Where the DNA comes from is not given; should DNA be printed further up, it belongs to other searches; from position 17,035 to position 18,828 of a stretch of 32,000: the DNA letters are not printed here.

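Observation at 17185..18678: Exosome cap subunit Csl4 fused to two RRM domains and a basic tail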

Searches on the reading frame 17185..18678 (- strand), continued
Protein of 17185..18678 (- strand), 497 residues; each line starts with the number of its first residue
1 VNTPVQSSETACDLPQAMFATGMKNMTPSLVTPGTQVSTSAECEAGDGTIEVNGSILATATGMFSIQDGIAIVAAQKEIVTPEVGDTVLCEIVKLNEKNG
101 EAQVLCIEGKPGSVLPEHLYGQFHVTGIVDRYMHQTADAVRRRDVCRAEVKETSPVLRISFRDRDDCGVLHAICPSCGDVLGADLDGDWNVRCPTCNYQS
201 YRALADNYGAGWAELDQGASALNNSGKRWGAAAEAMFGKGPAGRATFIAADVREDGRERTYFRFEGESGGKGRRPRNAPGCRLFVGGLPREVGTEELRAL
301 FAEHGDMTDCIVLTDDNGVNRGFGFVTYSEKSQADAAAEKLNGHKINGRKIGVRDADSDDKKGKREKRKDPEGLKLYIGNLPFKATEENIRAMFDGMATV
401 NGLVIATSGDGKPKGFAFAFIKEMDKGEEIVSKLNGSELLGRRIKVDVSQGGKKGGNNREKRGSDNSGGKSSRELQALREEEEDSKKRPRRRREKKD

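Call 28: search_protein_representatives(protein=window:17185-18678:-)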
Query: 497 residues. Proteins with E-value up to 0.001 (for the whole library): 29435; up to 1e-10: 6199; up to 1e-30: 98. The best 150 are listed.
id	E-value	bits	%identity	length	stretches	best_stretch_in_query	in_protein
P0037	1.4e-221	752.8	71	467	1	26-497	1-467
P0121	5.0e-139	480.5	52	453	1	26-492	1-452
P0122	2.1e-120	419.0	34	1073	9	273-458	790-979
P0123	1.9e-118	412.6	45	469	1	26-478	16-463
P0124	1.6e-97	343.6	43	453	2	29-373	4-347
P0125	1.2e-96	340.8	46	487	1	27-481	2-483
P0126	1.7e-88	313.8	41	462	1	27-483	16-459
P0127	5.9e-79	282.4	32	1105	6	273-461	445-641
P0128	1.0e-74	268.4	78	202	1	307-471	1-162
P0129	4.7e-73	262.9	30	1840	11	279-459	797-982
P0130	6.9e-70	252.5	39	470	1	24-486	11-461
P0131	7.6e-69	249.0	38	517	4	274-453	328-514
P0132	1.3e-64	235.0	32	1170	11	281-354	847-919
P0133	2.0e-61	224.6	64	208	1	318-497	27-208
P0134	2.8e-53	197.7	39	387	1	30-375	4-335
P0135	1.0e-52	195.8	36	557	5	266-368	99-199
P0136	2.2e-52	194.7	44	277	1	32-262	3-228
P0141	7.1e-46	173.3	35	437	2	29-254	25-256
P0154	7.6e-39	150.1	42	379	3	277-354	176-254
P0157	2.7e-38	148.2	49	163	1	29-180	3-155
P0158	3.0e-38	148.1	37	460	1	27-241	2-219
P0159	8.8e-38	146.6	45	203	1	29-188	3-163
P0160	3.6e-37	144.6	40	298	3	282-366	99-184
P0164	2.7e-36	141.7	46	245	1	52-200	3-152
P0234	7.0e-30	120.5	40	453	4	278-394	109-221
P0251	2.8e-29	118.5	46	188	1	286-422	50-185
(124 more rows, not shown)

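Call 29: search_protein_families(library=pfam, proteins=[P0121, P0123, P0124, P0125, P0126, P0130, P0134, P0136, P0141, P0158], max_evalue=0.01)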
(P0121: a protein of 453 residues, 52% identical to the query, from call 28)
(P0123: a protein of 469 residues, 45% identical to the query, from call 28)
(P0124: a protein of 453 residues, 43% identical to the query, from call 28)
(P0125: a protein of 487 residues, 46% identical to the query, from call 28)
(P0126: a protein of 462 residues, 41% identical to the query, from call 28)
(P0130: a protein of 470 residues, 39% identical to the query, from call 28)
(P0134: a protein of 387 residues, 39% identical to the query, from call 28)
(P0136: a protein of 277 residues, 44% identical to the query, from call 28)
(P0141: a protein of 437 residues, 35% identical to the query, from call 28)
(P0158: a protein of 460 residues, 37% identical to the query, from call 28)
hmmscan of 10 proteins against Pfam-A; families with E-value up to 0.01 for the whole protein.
P0121 (453 aa): 8 families
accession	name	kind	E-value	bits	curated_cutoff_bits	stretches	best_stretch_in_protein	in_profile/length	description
PF00076.28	RRM_1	-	2.3e-38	130.3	20.7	2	257-325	1-69/70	RNA recognition motif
PF16367.11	RRM_7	-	1.5e-07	31.8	27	1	255-314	2-68/94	RNA recognition motif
PF03880.21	DbpA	-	0.00042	20.7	25.6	0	305-328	48-71/72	DbpA RNA binding domain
PF14382.12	ECR1_N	-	0.0007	19.8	27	1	5-40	1-36/38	Exosome complex exonuclease RRP4 N-terminal region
PF24745.1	DUF7693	-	0.0032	18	27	0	340-392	25-76/99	Domain of unknown function (DUF7693)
PF16842.11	RRM_occluded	-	0.0039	17.5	30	0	351-417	8-70/79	Occluded RNA-recognition motif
PF08206.17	OB_RNB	-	0.0056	16.8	24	0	292-312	5-24/58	Ribonuclease B OB domain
PF24099.1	RBD_DGKtheta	-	0.0093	16.5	27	0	343-373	2-32/80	Diacylglycerol kinase theta, RNA-binding domain-like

P0123 (469 aa): 4 families
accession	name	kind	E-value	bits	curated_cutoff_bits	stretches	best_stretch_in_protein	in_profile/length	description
PF00076.28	RRM_1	-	2.5e-36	123.8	20.7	2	274-342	1-69/70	RNA recognition motif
PF14382.12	ECR1_N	-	5e-10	39.4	27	1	20-57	1-38/38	Exosome complex exonuclease RRP4 N-terminal region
PF08206.17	OB_RNB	-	0.0045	17.1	24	0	399-417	4-21/58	Ribonuclease B OB domain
PF10447.15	EXOSC1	-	0.005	18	21.2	0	72-100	2-30/112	Exosome component EXOSC1/CSL4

P0124 (453 aa): 6 families
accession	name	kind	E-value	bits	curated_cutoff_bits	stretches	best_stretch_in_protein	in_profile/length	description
PF00076.28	RRM_1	-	1.7e-41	140.4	20.7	2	259-329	1-70/70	RNA recognition motif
PF16367.11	RRM_7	-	2.5e-09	37.4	27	1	348-386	2-39/94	RNA recognition motif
PF14382.12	ECR1_N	-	7.7e-08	32.4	27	1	6-42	2-38/38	Exosome complex exonuclease RRP4 N-terminal region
PF08777.17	RRM_3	-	0.00065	20.2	22.9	0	259-324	4-63/102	RNA binding motif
PF03880.21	DbpA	-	0.00086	19.7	25.6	0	391-421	41-71/72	DbpA RNA binding domain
PF16842.11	RRM_occluded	-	0.0022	18.3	30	0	392-420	42-70/79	Occluded RNA-recognition motif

P0125 (487 aa): 8 families
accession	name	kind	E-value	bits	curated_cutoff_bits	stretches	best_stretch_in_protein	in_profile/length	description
PF00076.28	RRM_1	-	8.7e-40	134.9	20.7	2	269-339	1-70/70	RNA recognition motif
PF16367.11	RRM_7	-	3.7e-07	30.5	27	0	370-398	1-29/94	RNA recognition motif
PF16842.11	RRM_occluded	-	2.2e-05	24.7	30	0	278-340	13-70/79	Occluded RNA-recognition motif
PF24475.1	RBD_DEAH11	-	0.00028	21.4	28.4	0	301-341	72-111/115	DEAH11-like, RNA-binding domain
PF08777.17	RRM_3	-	0.00056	20.4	22.9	0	271-332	6-61/102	RNA binding motif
PF14382.12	ECR1_N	-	0.0014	18.8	27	1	5-41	1-37/38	Exosome complex exonuclease RRP4 N-terminal region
PF08271.17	Zn_Ribbon_TF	-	0.0017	18.3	29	1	152-178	2-27/43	TFIIB zinc-binding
PF02150.21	Zn_ribbon_RPB9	-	0.0025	18.1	25.2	1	153-178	4-29/36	RNA polymerases M/15 Kd subunit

P0126 (462 aa): 7 families
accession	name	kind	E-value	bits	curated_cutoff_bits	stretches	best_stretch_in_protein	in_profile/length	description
PF00076.28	RRM_1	-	2.5e-44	149.4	20.7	2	267-336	1-69/70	RNA recognition motif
PF16367.11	RRM_7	-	1.2e-10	41.6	27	2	265-296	2-32/94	RNA recognition motif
PF03880.21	DbpA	-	1.6e-06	28.5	25.6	0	402-431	41-70/72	DbpA RNA binding domain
PF08777.17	RRM_3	-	3.7e-06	27.4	22.9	0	269-331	6-64/102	RNA binding motif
PF13893.12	RRM_5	-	1e-05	25.7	27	0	357-438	25-103/125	RNA recognition motif. (a.k.a. RRM, RBD, or RNP domain)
PF14382.12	ECR1_N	-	7.6e-05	22.9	27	1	20-55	2-37/38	Exosome complex exonuclease RRP4 N-terminal region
PF16842.11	RRM_occluded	-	0.00014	22.1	30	0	371-435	14-74/79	Occluded RNA-recognition motif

P0130 (470 aa): 7 families
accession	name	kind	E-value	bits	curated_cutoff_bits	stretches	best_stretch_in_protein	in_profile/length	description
PF00076.28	RRM_1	-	7.7e-39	131.8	20.7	2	351-420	1-69/70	RNA recognition motif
PF24475.1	RBD_DEAH11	-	1.9e-08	34.9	28.4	0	282-327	69-113/115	DEAH11-like, RNA-binding domain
PF14382.12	ECR1_N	-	1.4e-05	25.2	27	1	17-53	1-37/38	Exosome complex exonuclease RRP4 N-terminal region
PF25701.1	RRM_YTH1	-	3e-05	24.2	35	0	350-415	4-64/75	YTH1-like RRM domain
PF13893.12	RRM_5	-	0.00046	20.3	27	1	293-326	65-98/125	RNA recognition motif. (a.k.a. RRM, RBD, or RNP domain)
PF03880.21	DbpA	-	0.0027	18.1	25.6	0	401-423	49-71/72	DbpA RNA binding domain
PF11608.14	RRM_MARF1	-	0.0098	16.5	27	0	387-423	39-75/89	MARF1, RNA recognition motif 1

P0134 (387 aa): 9 families
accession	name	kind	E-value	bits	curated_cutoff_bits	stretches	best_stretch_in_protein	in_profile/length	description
PF00076.28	RRM_1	-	1.3e-16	60.7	20.7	1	242-311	1-69/70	RNA recognition motif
PF14382.12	ECR1_N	-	0.00073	19.7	27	1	4-40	1-36/38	Exosome complex exonuclease RRP4 N-terminal region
PF10447.15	EXOSC1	-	0.001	20.2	21.2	1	60-89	4-33/112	Exosome component EXOSC1/CSL4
PF02150.21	Zn_ribbon_RPB9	-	0.0016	18.8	25.2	1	151-177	4-30/36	RNA polymerases M/15 Kd subunit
PF13893.12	RRM_5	-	0.0024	18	27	1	247-320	34-103/125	RNA recognition motif. (a.k.a. RRM, RBD, or RNP domain)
PF20612.3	SHOCT_2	-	0.005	17.4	24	0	369-385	20-36/53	SHOCT domain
PF09851.14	SHOCT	-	0.0056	16.8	27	0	366-385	4-23/28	Short C-terminal domain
PF24475.1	RBD_DEAH11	-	0.0069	16.9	28.4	0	269-316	67-113/115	DEAH11-like, RNA-binding domain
PF18823.6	InPase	-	0.009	16.3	26.8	0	300-337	10-48/135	Inorganic Pyrophosphatase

P0136 (277 aa): 1 family
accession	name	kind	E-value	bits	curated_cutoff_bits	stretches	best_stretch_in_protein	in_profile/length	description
PF14382.12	ECR1_N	-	1.4e-05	25.2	27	1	1-36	1-36/38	Exosome complex exonuclease RRP4 N-terminal region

P0141 (437 aa): 4 families
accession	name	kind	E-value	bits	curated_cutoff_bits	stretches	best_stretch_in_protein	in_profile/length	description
PF00076.28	RRM_1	-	1.1e-20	73.7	20.7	1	349-418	1-69/70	RNA recognition motif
PF23477.1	zf_Tbcl_2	-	2.1e-12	46.9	27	1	282-316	1-35/37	Probable treble clef zinc finger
PF16367.11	RRM_7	-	4.8e-06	26.9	27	1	348-412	3-73/94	RNA recognition motif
PF10447.15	EXOSC1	-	0.0098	17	21.2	0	79-109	2-32/112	Exosome component EXOSC1/CSL4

P0158 (460 aa): 3 families
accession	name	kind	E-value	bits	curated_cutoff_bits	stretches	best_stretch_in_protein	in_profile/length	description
PF23477.1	zf_Tbcl_2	-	1.4e-21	76.4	27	2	300-330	4-34/37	Probable treble clef zinc finger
PF12773.13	DZR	-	0.00063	20.3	27.3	0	150-175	14-32/45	Double zinc ribbon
PF03119.21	DNA_ligase_ZBD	-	0.0061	16.9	25.8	0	151-160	2-11/27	NAD-dependent DNA ligase C4 zinc finger domain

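Call 30: list_cluster_members(proteins=[P0121, P0123, P0124, P0125, P0126, P0130, P0134, P0136, P0141, P0158])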
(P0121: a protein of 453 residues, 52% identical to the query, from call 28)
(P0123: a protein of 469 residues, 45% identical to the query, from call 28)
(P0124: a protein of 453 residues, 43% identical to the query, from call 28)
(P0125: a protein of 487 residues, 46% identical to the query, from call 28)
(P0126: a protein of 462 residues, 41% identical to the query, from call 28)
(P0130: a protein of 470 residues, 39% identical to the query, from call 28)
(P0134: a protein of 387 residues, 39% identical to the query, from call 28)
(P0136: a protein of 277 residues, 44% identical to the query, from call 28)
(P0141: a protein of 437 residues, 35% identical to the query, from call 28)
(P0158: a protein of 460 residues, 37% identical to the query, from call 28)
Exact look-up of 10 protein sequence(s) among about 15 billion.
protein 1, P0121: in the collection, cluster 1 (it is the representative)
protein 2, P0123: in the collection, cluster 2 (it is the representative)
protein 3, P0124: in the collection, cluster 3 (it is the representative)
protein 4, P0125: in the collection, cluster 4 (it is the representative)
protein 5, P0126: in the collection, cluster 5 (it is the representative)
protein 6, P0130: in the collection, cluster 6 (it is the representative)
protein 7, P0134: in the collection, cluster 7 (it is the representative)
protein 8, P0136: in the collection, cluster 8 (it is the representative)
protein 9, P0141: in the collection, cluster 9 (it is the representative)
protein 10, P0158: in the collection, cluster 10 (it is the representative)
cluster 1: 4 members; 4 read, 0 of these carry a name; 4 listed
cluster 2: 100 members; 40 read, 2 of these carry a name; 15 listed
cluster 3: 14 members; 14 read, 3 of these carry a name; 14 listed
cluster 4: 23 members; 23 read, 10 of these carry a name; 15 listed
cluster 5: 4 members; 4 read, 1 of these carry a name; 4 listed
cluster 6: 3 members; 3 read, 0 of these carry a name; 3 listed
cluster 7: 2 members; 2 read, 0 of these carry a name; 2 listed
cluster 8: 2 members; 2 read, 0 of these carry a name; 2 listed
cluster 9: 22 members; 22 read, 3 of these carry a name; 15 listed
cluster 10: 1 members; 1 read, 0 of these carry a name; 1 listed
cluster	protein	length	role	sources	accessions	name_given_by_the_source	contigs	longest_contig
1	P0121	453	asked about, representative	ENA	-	-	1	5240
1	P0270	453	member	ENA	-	-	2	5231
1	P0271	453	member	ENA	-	-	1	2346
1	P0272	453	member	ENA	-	-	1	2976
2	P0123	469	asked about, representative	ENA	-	-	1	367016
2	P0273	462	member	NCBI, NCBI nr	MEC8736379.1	MAG: exosome complex RNA-binding protein Csl4, partial [Candidatus Thermoplasmatota ... | exosome complex RNA-binding protein Csl4 [Candidatus Thermoplasmatota archaeon]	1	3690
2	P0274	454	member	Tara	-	strand:+ start:4442 stop:5806 length:1365 start_codon:yes stop_codon:yes ...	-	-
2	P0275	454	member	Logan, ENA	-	-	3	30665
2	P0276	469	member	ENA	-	-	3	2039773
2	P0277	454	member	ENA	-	-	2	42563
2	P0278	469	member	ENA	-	-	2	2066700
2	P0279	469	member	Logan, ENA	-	-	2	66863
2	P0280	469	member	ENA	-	-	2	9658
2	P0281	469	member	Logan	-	-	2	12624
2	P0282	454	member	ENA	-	-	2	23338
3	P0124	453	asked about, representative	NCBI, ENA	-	-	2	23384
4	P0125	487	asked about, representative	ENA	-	-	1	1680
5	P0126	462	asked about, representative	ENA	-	-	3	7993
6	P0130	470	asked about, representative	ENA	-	-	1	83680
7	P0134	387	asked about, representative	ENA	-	-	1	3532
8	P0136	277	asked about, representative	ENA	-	-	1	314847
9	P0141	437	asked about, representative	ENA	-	-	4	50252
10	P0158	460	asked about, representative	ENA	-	-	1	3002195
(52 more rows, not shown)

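Call 35: find_encoding_contigs(protein=P0141, flank=10000, max_places=2)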
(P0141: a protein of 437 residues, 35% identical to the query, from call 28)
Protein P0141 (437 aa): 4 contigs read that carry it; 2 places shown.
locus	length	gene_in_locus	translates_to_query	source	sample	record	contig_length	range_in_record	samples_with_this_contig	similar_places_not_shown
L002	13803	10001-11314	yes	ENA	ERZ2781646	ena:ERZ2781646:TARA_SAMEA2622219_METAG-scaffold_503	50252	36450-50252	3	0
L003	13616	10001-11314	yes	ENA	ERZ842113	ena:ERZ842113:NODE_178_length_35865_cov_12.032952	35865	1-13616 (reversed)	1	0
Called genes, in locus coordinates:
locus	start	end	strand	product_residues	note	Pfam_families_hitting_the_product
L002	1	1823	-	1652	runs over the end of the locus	PF00082:Peptidase_S8, PF07705:CARDB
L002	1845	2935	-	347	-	PF01694:Rhomboid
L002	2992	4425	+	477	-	PF00005:ABC_tran, PF13304:AAA_21 (faint)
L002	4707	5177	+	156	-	-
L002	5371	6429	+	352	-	PF04981:NMD3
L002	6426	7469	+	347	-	PF10432:bact-PGI_C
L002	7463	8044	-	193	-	PF01551:Peptidase_M23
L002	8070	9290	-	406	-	PF02646:RmuC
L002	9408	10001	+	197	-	PF03602:Cons_hypoth95, PF06325:PrmA, PF05175:MTS, PF13847:Methyltransf_31 (weak)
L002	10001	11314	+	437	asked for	PF23477:zf_Tbcl_2, PF00076:RRM_1, PF16367:RRM_7 (weak)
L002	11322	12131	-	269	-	PF09754:PAC2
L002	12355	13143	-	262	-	PF00575:S1, PF07541:EIF_2_alpha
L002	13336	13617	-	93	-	PF00935:Ribosomal_L44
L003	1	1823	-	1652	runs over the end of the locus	PF00082:Peptidase_S8, PF07705:CARDB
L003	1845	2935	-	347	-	PF01694:Rhomboid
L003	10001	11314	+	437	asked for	PF23477:zf_Tbcl_2, PF00076:RRM_1, PF16367:RRM_7 (weak)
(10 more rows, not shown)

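Call 36: find_encoding_contigs(protein=P0158, flank=10000, max_places=2)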
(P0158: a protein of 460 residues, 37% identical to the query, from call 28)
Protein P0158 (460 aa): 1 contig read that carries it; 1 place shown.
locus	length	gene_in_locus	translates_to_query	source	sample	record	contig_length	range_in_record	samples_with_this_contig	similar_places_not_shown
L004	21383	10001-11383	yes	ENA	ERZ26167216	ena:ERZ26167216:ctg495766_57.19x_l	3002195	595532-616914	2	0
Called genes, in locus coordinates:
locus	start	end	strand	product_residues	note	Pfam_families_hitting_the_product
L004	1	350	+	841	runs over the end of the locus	-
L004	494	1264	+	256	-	PF00535:Glycos_transf_2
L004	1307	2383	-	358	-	PF01073:3Beta_HSD, PF01370:Epimerase, PF02719:Polysacc_synt_2, PF04321:RmlD_sub_bind, PF16363:GDP_Man_Dehyd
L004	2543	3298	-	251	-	-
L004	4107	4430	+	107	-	-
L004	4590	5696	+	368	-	PF01118:Semialdhyde_dh, PF02774:Semialdhyde_dhC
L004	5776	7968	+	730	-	-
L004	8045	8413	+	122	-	-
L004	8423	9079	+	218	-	PF06325:PrmA, PF05175:MTS (weak), PF03602:Cons_hypoth95 (weak)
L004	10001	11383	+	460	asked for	PF23477:zf_Tbcl_2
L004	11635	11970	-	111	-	-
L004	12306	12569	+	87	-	-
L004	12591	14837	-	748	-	-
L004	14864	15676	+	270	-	PF00106:adh_short, PF01370:Epimerase (faint), PF13561:adh_short_C2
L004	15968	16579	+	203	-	PF13561:adh_short_C2 (faint), PF00106:adh_short (weak)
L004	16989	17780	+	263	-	PF03167:UDG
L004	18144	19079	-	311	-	PF02634:FdhD-NarQ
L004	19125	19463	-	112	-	PF00230:MIP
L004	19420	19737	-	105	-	PF00230:MIP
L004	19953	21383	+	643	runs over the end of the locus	PF00501:AMP-binding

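Call 46: predict_structure(alignment_id=A3)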
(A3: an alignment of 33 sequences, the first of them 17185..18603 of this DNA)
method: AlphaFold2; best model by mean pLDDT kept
length: 472 residues; sequences in the alignment: 33
mean_pLDDT: 70.3   pTM: 0.42
mean pLDDT of the five models: 70.3, 70.0, 69.6, 69.4, 64.7
residues with pLDDT >= 90: 19; 70-90: 288; 50-70: 83; < 50: 82
segments of 3 or more residues with pLDDT < 50: 220-252, 334-345, 426-444, 459-472
pLDDT, mean of each block of 10 residues (from residue 1): 72 85 82 82 83 83 87 82 82 83 57 77 88 84 85 83 80 83 65 67 57 56 45 42 37 67 79 81 78 75 81 81 79 46 54 79 80 74 70 78 75 75 54 32 52 56 41 33
secondary structure, 60 per line:
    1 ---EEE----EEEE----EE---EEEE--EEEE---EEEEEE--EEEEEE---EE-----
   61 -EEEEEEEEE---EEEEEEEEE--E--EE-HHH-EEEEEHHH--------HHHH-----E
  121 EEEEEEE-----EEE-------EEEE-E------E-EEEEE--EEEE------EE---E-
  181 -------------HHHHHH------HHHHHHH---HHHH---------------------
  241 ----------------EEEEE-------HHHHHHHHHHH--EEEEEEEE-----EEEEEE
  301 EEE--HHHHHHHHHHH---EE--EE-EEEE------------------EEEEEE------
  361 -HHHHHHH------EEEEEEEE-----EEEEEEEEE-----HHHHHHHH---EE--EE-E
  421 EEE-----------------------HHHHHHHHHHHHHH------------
elements in order: E4-6 E11-14 E24-27 E30-33 E37-42 E45-50 E62-70 E74-82 E95-99 H111-114 E120-127 E133-135 E143-146 E157-161 E164-167 H194-199 H206-212 H216-219 E257-261 H269-279 E282-289 E295-303 H306-316 E327-330 E349-354 H362-368 E375-382 E388-396 H402-409 E420-423 H447-460
